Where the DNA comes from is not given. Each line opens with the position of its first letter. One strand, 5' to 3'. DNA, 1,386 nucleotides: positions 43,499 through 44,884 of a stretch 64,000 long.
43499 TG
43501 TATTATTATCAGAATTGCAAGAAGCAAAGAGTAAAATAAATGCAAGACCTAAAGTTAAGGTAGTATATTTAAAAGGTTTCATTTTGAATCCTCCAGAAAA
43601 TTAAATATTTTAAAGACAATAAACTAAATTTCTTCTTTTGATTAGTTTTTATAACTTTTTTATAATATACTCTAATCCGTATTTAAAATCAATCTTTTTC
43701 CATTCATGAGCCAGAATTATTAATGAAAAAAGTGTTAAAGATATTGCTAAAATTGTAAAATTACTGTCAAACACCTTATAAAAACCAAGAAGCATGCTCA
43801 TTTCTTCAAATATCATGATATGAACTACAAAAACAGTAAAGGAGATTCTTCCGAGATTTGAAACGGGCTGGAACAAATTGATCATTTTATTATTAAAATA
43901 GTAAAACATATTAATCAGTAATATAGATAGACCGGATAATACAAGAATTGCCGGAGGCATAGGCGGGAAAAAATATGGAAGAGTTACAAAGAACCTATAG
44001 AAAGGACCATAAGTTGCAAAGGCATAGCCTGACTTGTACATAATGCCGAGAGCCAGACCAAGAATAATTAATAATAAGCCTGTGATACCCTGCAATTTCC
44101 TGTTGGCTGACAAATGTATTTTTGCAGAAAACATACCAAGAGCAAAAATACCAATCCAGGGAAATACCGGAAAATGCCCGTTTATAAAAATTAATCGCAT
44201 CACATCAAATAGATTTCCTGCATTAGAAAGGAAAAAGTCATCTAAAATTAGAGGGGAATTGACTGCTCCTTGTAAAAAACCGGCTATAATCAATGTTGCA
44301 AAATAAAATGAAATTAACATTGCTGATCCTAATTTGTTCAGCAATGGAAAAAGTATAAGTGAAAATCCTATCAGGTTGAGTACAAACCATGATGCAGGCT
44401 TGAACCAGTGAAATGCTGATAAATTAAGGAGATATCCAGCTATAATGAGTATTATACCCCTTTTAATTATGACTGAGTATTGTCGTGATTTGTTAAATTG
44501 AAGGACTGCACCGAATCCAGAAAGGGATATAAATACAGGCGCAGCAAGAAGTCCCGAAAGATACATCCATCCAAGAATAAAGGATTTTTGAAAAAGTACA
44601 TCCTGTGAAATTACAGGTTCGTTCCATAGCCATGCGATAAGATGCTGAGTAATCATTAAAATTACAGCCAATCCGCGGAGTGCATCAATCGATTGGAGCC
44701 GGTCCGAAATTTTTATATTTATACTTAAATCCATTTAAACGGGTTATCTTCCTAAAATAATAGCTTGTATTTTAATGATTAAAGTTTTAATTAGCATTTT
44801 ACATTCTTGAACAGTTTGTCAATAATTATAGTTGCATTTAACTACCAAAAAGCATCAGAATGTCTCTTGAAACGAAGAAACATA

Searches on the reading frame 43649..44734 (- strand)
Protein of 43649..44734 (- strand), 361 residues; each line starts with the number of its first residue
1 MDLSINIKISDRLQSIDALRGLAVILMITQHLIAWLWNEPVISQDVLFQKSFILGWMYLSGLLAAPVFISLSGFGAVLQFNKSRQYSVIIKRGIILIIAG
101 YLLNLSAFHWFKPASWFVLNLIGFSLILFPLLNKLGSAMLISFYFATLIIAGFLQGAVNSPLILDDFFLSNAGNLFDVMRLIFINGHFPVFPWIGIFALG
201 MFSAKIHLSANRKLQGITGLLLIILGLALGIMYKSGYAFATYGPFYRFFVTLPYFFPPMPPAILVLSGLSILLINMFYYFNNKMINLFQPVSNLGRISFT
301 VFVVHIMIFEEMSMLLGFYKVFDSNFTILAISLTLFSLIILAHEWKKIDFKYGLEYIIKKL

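Call 11: search_protein_families(library=pfam, proteins=[window:43649-44734:-])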
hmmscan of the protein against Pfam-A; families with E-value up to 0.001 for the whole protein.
window:43649-44734:- (361 aa): 2 families
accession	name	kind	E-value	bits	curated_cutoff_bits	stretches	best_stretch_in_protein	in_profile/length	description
PF07786.18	HGSNAT_cat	-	4e-21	76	22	1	12-211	1-189/222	Heparan-alpha-glucosaminide N-acetyltransferase, catalytic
PF01757.29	Acyl_transf_3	-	6.2e-11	42.4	31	1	14-340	2-320/326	Acyltransferase domain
